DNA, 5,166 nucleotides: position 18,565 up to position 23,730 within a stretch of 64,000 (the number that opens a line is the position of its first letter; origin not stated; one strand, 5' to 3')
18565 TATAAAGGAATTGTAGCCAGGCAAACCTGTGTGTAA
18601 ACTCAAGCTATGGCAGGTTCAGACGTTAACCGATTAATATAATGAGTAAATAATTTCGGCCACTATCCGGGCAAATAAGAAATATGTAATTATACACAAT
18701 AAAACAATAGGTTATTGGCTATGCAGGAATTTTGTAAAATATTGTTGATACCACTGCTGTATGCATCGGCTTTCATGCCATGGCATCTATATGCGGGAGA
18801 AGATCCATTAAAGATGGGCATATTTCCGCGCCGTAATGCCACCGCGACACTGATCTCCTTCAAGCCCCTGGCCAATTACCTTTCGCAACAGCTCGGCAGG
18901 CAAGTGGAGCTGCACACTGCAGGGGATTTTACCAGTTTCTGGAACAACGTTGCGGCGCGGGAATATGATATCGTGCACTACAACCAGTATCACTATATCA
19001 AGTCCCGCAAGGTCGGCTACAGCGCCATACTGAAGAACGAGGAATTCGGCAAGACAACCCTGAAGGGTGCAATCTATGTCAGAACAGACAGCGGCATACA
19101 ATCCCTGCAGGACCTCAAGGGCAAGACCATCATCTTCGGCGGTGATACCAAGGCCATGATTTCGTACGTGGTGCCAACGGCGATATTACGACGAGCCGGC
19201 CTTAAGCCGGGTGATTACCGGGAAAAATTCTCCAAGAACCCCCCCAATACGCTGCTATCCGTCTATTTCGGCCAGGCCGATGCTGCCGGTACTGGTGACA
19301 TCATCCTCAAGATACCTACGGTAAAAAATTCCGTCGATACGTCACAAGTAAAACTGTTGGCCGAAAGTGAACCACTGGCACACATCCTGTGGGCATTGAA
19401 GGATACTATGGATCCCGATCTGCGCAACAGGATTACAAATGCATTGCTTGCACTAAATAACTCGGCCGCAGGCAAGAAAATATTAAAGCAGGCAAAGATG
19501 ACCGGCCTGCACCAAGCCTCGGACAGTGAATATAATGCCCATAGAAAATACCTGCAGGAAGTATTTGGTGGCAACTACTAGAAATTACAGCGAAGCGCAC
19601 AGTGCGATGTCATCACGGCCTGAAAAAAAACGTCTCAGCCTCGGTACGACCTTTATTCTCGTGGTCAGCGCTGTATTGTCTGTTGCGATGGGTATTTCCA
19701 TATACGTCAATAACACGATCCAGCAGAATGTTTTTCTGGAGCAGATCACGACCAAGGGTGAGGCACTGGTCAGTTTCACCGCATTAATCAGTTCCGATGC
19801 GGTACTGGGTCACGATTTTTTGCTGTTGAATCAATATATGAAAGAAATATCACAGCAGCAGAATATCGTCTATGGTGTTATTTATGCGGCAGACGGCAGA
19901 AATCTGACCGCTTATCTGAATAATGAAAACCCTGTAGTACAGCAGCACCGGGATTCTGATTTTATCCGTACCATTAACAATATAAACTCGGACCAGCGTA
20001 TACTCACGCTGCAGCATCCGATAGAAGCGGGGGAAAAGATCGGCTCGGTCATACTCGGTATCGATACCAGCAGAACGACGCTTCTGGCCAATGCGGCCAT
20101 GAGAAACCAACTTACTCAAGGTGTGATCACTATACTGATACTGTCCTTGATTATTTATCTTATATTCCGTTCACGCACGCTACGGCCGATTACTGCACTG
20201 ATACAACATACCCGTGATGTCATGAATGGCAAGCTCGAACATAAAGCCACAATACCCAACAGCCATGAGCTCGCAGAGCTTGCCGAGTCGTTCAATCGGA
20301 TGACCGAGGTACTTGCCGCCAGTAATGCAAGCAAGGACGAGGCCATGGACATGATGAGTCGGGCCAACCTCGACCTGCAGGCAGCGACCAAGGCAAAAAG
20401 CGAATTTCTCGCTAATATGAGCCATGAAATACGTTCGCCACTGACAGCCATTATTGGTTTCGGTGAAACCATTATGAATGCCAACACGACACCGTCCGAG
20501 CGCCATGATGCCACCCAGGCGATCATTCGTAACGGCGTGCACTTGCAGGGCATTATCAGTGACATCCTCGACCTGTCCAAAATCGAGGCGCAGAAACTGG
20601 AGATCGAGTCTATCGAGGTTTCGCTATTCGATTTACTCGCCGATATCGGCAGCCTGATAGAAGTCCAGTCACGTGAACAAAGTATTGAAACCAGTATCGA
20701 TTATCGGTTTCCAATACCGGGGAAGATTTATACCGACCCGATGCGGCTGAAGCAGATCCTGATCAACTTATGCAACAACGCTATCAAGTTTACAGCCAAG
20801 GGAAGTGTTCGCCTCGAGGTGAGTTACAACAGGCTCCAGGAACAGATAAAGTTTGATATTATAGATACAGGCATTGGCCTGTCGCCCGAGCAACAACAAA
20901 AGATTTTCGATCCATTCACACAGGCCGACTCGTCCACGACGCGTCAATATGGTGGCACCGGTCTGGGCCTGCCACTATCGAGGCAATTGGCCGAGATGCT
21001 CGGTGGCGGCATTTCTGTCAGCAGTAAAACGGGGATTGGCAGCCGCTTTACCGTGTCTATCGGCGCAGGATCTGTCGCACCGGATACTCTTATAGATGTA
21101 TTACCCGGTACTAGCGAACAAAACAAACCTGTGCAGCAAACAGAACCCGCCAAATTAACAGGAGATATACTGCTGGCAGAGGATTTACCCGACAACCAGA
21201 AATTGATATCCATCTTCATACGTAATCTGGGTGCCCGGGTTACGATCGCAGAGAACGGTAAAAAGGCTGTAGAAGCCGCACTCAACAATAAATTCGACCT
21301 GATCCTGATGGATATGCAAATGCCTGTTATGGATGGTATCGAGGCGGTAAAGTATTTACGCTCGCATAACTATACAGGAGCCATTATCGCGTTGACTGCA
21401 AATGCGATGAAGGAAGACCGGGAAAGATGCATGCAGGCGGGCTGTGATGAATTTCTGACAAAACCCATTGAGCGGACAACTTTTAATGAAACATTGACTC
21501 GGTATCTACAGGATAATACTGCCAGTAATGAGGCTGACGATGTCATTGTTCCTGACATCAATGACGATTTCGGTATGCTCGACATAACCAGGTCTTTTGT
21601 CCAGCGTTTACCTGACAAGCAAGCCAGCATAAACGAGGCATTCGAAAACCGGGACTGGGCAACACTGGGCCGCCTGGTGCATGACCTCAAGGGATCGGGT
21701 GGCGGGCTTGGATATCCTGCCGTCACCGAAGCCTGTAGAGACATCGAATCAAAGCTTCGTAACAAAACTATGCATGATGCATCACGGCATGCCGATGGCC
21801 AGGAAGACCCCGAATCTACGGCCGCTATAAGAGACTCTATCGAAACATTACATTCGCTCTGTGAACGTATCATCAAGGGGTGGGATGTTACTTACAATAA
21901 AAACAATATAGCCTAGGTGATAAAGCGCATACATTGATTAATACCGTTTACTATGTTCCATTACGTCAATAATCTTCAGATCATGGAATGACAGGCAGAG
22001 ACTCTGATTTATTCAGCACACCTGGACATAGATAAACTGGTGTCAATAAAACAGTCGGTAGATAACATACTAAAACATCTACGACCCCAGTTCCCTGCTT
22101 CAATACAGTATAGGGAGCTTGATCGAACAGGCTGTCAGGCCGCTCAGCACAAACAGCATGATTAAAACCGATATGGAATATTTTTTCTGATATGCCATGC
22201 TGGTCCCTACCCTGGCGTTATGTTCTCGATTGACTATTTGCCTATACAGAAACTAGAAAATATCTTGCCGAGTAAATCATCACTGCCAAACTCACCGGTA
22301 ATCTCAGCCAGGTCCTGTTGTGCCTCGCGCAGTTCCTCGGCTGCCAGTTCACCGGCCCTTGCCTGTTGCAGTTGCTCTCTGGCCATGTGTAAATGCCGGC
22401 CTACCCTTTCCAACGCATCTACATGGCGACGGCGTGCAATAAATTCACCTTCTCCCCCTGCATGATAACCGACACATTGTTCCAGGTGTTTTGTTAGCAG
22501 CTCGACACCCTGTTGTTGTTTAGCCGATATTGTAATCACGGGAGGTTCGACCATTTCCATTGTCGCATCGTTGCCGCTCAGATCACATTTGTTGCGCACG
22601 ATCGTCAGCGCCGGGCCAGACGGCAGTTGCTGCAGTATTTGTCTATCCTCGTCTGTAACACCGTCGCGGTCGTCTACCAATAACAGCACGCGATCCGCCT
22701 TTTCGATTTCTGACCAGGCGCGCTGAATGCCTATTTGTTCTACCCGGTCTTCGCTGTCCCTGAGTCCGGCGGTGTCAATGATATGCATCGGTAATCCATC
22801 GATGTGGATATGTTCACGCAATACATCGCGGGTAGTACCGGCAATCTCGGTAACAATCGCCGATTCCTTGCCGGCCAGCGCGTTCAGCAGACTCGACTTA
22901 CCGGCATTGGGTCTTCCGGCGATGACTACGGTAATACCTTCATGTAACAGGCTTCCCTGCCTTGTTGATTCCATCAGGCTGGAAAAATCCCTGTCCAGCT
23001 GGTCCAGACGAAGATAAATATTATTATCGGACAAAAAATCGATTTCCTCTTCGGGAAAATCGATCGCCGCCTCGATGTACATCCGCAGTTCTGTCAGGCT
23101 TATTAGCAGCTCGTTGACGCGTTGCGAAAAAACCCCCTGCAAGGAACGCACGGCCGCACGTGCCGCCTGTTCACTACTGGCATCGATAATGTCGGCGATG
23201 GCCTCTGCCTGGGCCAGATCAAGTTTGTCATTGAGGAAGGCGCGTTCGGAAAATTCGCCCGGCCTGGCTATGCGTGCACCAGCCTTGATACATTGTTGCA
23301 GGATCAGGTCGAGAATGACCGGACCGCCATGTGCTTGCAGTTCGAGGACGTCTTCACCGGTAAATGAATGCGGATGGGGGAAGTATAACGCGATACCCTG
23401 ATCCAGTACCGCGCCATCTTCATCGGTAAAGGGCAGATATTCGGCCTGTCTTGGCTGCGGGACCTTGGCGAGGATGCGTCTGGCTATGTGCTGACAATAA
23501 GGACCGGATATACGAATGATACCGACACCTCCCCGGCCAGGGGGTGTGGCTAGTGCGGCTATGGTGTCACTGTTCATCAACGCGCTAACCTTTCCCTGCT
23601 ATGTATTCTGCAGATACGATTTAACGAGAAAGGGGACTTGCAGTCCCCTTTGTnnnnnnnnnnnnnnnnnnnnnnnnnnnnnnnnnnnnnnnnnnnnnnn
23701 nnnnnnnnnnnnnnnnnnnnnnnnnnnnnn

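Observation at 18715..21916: Three paralogous binding-protein plus hybrid-kinase pairs and a fourth orphan binding protein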

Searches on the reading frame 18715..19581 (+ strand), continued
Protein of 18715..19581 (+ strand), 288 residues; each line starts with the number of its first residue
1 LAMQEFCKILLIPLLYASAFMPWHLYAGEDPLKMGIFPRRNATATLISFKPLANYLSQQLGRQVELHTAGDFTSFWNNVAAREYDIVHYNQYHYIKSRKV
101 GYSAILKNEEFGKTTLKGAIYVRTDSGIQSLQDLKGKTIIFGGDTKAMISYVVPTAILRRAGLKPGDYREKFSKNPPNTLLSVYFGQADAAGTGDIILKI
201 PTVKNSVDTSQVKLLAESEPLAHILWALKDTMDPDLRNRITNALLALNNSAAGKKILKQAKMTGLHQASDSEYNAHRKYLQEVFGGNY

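Call 69: predict_structure(alignment_id=A1)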
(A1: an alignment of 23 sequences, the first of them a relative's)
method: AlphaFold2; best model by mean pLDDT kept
length: 286 residues; sequences in the alignment: 23
mean_pLDDT: 90.6   pTM: 0.83
mean pLDDT of the five models: 90.6, 90.4, 90.3, 90.2, 89.6
residues with pLDDT >= 90: 223; 70-90: 35; 50-70: 20; < 50: 8
segments of 3 or more residues with pLDDT < 50: 20-24
pLDDT, mean of each block of 10 residues (from residue 1): 52 53 66 88 95 97 92 93 94 91 93 96 98 98 94 98 97 92 97 91 94 97 94 98 98 96 95 95 80
secondary structure, 60 per line:
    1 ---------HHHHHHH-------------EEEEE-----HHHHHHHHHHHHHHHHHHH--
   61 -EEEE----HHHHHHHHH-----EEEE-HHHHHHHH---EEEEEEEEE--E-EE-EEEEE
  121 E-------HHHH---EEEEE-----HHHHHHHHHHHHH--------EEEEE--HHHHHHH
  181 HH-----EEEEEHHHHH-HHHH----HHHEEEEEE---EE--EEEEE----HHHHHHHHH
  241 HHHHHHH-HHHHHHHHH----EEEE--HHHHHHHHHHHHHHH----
elements in order: H10-16 E30-34 H40-58 E62-65 H70-78 E84-87 H89-96 E100-108 E116-121 H129-132 E136-140 H146-158 E167-171 H174-182 E188-192 H193-197 H199-202 E210-215 E223-227 H232-247 H249-257 E262-265 H268-282

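Call 72: fold_search(model_id=the predicted structure, library=pdb)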
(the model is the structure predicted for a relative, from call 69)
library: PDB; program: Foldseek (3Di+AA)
matches with E <= 10: 1605; with E <= 0.001: 1024
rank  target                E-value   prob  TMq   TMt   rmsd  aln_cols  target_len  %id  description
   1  5lq1_B                9.0e-25  1.00  0.71  0.78   3.8       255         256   24  1.41 A resolution structure of PtxB from Trichodesmium erythraeum IMS101 in complex with methylphosphonate (released 2017-12-06)
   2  5o2j                  9.6e-25  1.00  0.71  0.78   3.9       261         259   24  Pseudomonas stutzeri PtxB in complex with phosphite to 1.52 A resolution (released 2017-12-06)
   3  5jvb_A                1.2e-24  1.00  0.70  0.78   3.9       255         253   24  1.95A resolution structure of PtxB from Trichodesmium erythraeum IMS101 in complex with phosphite (released 2017-11-29)
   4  5o2k_C                1.7e-24  1.00  0.71  0.78   4.1       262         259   23  Native apo-structure of Pseudomonas stutzeri PtxB to 2.1 A resolution (released 2017-12-06)
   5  5o37                  2.4e-24  1.00  0.72  0.78   3.9       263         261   24  Pseudomonas stutzeri PtxB in complex with methylphosphonate (MPn) to 1.37 A resolution (released 2017-12-06)
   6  5jvb_B                3.4e-24  1.00  0.70  0.78   3.9       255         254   24  1.95A resolution structure of PtxB from Trichodesmium erythraeum IMS101 in complex with phosphite (released 2017-11-29)
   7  5lq1_A                4.6e-24  1.00  0.73  0.79   3.9       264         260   23  1.41 A resolution structure of PtxB from Trichodesmium erythraeum IMS101 in complex with methylphosphonate (released 2017-12-06)
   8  5lv1_A                7.0e-24  1.00  0.72  0.77   3.5       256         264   26  2.12 A resolution structure of PtxB from Prochlorococcus marinus (MIT 9301) in complex with phosphite (released 2017-12-06)
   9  5o2k_B                9.0e-24  1.00  0.70  0.75   4.5       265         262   24  Native apo-structure of Pseudomonas stutzeri PtxB to 2.1 A resolution (released 2017-12-06)
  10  5o2k_A                1.1e-23  1.00  0.70  0.75   4.2       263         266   23  Native apo-structure of Pseudomonas stutzeri PtxB to 2.1 A resolution (released 2017-12-06)
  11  5o2k_E                1.7e-23  1.00  0.71  0.78   4.0       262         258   24  Native apo-structure of Pseudomonas stutzeri PtxB to 2.1 A resolution (released 2017-12-06)
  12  5o2k_F                1.4e-22  1.00  0.70  0.77   4.1       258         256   23  Native apo-structure of Pseudomonas stutzeri PtxB to 2.1 A resolution (released 2017-12-06)
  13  6x8w                  8.8e-22  1.00  0.73  0.81   3.1       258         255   17  Structure of ArrX Y138A mutant protein bound to sulfate from Chrysiogenes arsenatis (released 2021-02-17)
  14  6xab                  2.9e-20  1.00  0.70  0.78   3.7       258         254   17  Structure of the acetate-bound form of ArrX from Chrysiogenes arsenatis (released 2021-02-17)
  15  7l22                  3.3e-20  1.00  0.72  0.80   3.2       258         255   18  Structure of chloride soak form of ArrX from Chrysiogenes arsenatis (released 2021-02-17)
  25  5ub3_A                6.8e-19  1.00  0.74  0.76   3.3       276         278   17  XAC2383 from Xanthomonas citri bound to chloride ion (released 2018-01-10)
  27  5ub3_B                8.1e-19  1.00  0.76  0.78   3.0       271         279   17  XAC2383 from Xanthomonas citri bound to chloride ion (released 2018-01-10)
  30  5ub7_B                1.6e-18  1.00  0.75  0.77   3.0       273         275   16  XAC2383 from Xanthomonas citri bound to ATP (released 2018-01-10)
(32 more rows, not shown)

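Call 82: list_cluster_members(proteins=[P0001, P0121, P0241])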
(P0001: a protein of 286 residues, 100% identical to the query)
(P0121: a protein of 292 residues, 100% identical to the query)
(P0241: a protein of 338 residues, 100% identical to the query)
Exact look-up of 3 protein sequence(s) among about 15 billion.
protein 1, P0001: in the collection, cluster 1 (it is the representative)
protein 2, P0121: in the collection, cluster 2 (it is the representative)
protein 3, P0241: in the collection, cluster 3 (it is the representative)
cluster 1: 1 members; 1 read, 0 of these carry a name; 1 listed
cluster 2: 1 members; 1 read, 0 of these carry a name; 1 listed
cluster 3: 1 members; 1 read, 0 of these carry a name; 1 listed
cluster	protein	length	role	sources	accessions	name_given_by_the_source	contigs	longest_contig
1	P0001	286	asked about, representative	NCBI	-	-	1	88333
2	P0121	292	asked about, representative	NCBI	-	-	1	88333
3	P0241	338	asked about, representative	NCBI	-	-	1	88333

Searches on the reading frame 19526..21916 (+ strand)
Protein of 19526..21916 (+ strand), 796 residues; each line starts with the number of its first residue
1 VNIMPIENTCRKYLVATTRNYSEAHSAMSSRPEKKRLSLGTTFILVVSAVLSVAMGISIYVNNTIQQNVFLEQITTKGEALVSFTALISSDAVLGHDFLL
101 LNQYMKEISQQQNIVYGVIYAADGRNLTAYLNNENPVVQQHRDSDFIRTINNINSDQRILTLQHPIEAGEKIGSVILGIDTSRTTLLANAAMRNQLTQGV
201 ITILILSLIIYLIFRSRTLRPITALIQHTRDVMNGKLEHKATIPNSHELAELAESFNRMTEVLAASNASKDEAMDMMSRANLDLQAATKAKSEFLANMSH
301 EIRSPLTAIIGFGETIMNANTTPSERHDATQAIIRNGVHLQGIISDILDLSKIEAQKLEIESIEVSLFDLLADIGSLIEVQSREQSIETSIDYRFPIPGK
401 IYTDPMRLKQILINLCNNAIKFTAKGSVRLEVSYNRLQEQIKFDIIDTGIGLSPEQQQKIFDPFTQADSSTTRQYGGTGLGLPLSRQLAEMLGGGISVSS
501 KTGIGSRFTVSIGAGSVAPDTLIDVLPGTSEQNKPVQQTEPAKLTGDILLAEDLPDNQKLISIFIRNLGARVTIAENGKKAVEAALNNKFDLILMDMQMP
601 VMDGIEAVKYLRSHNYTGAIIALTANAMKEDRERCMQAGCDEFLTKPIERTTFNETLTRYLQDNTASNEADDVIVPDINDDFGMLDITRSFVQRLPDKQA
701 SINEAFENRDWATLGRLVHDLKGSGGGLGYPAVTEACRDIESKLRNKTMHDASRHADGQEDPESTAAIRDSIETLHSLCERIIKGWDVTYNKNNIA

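Call 6: search_protein_families(library=pfam, proteins=[window:19526-21916:+], max_evalue=0.01)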
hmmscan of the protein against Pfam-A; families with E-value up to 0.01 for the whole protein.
window:19526-21916:+ (796 aa): 5 families
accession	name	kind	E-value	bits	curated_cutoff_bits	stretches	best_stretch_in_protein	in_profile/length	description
PF02518.31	HATPase_c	-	2.7e-28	99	26.4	1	404-512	2-107/111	Histidine kinase-, DNA gyrase B-, and HSP90-like ATPase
PF00072.30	Response_reg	-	6.8e-27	94.3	30.2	1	548-655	1-108/111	Response regulator receiver domain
PF00512.31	HisKA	-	4.3e-19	68.7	26.9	1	290-355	1-65/66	His Kinase A (phospho-acceptor) domain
PF01627.28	Hpt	-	1.1e-12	48.4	24.6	1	688-775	3-81/84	Hpt domain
PF00672.30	HAMP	-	5.1e-09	36.8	25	1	214-263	2-51/53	HAMP domain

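Call 7: search_protein_families(library=ncbifam, proteins=[window:19526-21916:+], max_evalue=0.01)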
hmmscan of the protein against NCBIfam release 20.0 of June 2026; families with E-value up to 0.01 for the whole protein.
window:19526-21916:+ (796 aa): 161 families (the best 25 are shown)
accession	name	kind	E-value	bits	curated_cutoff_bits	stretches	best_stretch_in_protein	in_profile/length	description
NF008318.0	PRK11107.1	equivalog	4e-114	382.6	890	2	161-512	146-516/920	two-component sensor histidine kinase BarA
TIGR02956.1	TMAO_torS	equivalog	1.6e-100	337.7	676.5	2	251-674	424-832/967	TMAO reductase system sensor histidine kinase/response regulator TorS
NF011874.0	PRK15347.1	equivalog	1.8e-91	307.6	852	2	190-512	293-612/921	two component system sensor kinase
NF038297.2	hybrid_HK_HrmK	equivalog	1.3e-90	304.8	725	1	268-660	212-607/607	hybrid histidine kinase/response regulator HrmK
NF041947.1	LuxQ_Vibrio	equivalog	4.7e-90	302.7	1200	1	280-662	461-840/843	quorum-sensing autoinducer 2 sensor kinase/phosphatase LuxQ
NF008302.0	PRK11091.1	equivalog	3.8e-82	276.7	838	1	281-671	273-653/779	aerobic respiration two-component sensor histidine kinase ArcB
NF045901.1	HisKinLetSLeg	equivalog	9.6e-78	262.1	1650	2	172-512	157-516/906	two-component system sensor histidine kinase LetS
NF008099.0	PRK10841.1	equivalog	5.4e-76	256.1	920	2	285-512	464-688/949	two-component system sensor histidine kinase RcsC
NF008543.0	PRK11466.1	equivalog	2.3e-60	204.5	982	1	248-743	390-884/914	TMAO reductase system sensor histidine kinase/response regulator TorS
NF007420.1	PRK09959.1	equivalog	1.4e-57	195.1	1995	1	286-662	707-1075/1197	acid-sensing system histidine kinase EvgS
NF046044.1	PnpS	equivalog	8.8e-57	192.9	400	1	246-512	126-389/390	two-component system histidine kinase PnpS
NF033092.0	HK_WalK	equivalog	3.3e-48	164.7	725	2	289-512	370-592/594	cell wall metabolism sensor histidine kinase WalK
NF047465.1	hybrid_HK_LvrA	exception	1e-47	162.7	1200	1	287-649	198-572/819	hybrid histidine kinase/response regulator LvrA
TIGR02966.1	phoR_proteo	equivalog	1.8e-45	155.4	334.2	1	250-511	73-332/333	phosphate regulon sensor histidine kinase PhoR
NF041210.1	his_kin_PieS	equivalog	1.7e-44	152.6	850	1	41-512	12-468/474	two component system sensor histidine kinase PieS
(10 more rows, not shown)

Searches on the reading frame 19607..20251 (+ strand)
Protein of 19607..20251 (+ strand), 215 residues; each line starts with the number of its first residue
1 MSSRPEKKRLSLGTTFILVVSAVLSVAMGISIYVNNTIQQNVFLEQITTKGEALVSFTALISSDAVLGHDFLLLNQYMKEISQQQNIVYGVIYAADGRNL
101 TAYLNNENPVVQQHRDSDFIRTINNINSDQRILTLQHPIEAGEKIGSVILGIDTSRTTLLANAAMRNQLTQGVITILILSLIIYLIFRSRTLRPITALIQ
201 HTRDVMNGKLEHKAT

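Call 47: search_protein_families(library=pfam, proteins=[window:19607-20251:+], max_evalue=10)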
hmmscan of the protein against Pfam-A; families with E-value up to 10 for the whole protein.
window:19607-20251:+ (215 aa): 1 family
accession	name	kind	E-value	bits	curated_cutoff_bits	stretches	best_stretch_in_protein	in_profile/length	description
PF10442.14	FIST_C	-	0.12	12.9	28.5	1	95-159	11-74/131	FIST C domain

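Call 57: search_protein_representatives(protein=window:19607-20251:+)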
Query: 215 residues. Proteins with E-value up to 0.001 (for the whole library): 348; up to 1e-10: 107; up to 1e-30: 11. The best 150 are listed.
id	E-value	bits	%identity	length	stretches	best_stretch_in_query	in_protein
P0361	3.1e-47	176.9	45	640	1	7-214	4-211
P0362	2.6e-45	170.6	44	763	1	10-214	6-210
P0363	2.2e-44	167.5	44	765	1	3-214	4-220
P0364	7.8e-38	146.2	41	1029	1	3-214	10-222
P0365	1.3e-34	135.8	37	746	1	10-214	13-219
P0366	1.4e-34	135.6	35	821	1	11-214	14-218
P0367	5.6e-34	133.6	42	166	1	11-163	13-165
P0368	2.2e-33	131.7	40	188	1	9-169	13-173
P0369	3.2e-33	131.2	36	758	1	6-213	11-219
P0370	3.3e-31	124.6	34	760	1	5-215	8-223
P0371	5.6e-31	123.9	36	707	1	7-212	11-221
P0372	1.4e-29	119.3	35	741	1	6-208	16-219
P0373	2.7e-29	118.4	38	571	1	10-209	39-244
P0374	8.3e-28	113.5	37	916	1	4-210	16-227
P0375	5.2e-27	110.9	32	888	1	11-215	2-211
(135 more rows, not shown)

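Call 67: predict_structure(alignment_id=A2)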
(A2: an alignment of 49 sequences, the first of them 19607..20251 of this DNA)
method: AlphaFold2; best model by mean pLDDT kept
length: 215 residues; sequences in the alignment: 49
mean_pLDDT: 94.3   pTM: 0.79
mean pLDDT of the five models: 94.3, 93.7, 93.5, 93.3, 92.4
residues with pLDDT >= 90: 197; 70-90: 16; 50-70: 2; < 50: 0
segments of 3 or more residues with pLDDT < 50: none
pLDDT, mean of each block of 10 residues (from residue 1): 76 90 96 96 97 98 97 97 96 97 95 96 97 98 98 96 96 95 93 92 93 82
secondary structure, 60 per line:
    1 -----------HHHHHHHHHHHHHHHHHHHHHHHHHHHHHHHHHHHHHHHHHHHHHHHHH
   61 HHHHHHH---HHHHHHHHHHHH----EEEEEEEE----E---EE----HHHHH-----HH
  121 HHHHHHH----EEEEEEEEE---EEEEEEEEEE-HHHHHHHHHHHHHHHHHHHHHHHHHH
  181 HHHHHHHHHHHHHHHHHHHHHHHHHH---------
elements in order: H12-67 H71-82 E87-94 H109-113 H119-127 E132-140 E144-153 H155-206

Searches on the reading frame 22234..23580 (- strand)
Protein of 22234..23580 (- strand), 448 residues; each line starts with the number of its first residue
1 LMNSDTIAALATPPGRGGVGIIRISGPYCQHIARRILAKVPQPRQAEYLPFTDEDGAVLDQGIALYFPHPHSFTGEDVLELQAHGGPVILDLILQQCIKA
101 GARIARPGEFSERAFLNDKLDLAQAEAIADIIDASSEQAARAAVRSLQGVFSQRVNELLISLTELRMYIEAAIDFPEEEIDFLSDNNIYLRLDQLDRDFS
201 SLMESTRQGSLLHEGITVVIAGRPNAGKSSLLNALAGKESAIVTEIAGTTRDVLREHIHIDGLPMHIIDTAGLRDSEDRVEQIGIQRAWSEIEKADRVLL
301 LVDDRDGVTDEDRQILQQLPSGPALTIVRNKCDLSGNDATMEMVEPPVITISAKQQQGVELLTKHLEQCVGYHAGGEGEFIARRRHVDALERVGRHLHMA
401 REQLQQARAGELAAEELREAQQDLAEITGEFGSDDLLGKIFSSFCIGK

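Call 12: search_protein_families(library=pfam, proteins=[window:22234-23580:-], max_evalue=0.001)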
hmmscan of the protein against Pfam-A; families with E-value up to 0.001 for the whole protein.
window:22234-23580:- (448 aa): 9 families
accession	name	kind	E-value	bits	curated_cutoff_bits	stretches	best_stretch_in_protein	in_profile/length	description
PF12631.12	MnmE_helical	-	9.5e-60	202.7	40.1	1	122-445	1-211/211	MnmE helical domain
PF10396.14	TrmE_N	-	1.5e-41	141.7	29.8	1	6-119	1-117/117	GTP-binding protein TrmE N-terminus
PF01926.29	MMR_HSR1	-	6e-27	94.4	21.9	1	217-329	1-111/113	50S ribosome-binding GTPase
PF02421.24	FeoB_N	-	5.2e-09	36.2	27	1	217-364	2-154/156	Ferrous iron transport protein B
PF04548.22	AIG1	-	3.9e-07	30.1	27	1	217-319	2-107/212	AIG1 family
PF03193.22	RsgA_GTPase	-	3.9e-06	27.2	30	0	212-274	104-169/174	RsgA GTPase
PF00350.29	Dynamin_N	-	7.3e-06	26.5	27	0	218-251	1-33/168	Dynamin family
PF00009.33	GTP_EFTU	-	0.00033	20.7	26.5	0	247-342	53-140/188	Elongation factor Tu GTP binding domain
PF00005.33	ABC_tran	-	0.00082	20.4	25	0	212-259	8-55/137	ABC transporter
